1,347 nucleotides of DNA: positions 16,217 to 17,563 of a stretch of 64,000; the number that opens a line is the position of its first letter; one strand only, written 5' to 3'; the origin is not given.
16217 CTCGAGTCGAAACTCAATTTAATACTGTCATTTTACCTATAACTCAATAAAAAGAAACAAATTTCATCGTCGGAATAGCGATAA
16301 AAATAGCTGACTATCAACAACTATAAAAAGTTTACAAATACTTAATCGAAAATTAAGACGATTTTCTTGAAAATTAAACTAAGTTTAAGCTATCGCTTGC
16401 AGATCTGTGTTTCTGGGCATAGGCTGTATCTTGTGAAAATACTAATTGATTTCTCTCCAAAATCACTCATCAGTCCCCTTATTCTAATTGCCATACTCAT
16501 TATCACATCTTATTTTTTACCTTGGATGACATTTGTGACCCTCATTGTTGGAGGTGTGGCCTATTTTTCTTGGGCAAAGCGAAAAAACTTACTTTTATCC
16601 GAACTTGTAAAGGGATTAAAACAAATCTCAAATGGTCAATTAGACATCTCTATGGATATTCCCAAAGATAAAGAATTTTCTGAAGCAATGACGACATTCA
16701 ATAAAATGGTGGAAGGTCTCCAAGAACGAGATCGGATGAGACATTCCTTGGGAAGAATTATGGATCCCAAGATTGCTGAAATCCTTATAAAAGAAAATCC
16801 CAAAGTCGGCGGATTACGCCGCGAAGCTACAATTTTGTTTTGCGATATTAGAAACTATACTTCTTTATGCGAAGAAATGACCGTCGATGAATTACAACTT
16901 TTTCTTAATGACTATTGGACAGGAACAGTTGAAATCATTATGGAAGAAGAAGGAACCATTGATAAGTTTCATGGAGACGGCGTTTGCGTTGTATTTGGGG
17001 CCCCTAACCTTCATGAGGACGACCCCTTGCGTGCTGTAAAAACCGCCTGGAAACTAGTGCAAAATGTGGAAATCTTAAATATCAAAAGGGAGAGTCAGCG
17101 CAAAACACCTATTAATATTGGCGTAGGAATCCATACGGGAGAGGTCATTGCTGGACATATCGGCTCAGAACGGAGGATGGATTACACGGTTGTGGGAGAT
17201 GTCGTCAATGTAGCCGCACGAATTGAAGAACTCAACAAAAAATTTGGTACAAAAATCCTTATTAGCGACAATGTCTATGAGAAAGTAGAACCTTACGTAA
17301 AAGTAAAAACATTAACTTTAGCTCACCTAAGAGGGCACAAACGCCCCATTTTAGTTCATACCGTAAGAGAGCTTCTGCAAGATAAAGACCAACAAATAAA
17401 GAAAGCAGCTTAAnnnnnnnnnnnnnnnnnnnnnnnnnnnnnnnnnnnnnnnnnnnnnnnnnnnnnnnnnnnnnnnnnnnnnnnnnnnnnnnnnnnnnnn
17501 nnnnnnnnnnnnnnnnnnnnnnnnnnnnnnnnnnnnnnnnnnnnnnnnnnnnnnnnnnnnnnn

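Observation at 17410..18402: Rho factor lacking its entire N-terminal RNA-binding domain, replaced by an R/Q/N-rich low-complexity tail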

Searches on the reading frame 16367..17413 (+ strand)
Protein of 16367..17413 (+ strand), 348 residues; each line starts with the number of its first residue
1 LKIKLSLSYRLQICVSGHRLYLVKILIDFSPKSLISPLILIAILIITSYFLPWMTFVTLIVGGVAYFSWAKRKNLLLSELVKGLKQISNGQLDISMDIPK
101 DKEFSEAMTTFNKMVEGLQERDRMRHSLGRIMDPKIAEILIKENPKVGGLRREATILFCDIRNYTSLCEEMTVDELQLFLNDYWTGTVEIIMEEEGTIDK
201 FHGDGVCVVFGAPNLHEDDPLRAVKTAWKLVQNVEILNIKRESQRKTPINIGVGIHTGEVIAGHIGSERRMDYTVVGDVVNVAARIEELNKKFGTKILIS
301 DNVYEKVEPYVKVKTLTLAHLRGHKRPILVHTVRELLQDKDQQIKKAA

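Call 3: search_protein_families(library=pfam, proteins=[window:16367-17413:+], max_evalue=0.1)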
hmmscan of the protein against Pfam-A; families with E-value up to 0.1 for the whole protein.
window:16367-17413:+ (348 aa): 2 families
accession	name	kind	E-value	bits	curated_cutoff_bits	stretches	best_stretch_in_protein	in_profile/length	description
PF00211.25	Guanylate_cyc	-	2e-21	76.9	21.9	1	153-324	8-173/183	Adenylate and Guanylate cyclase catalytic domain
PF00672.30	HAMP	-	0.00017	22.3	25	1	77-120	10-53/53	HAMP domain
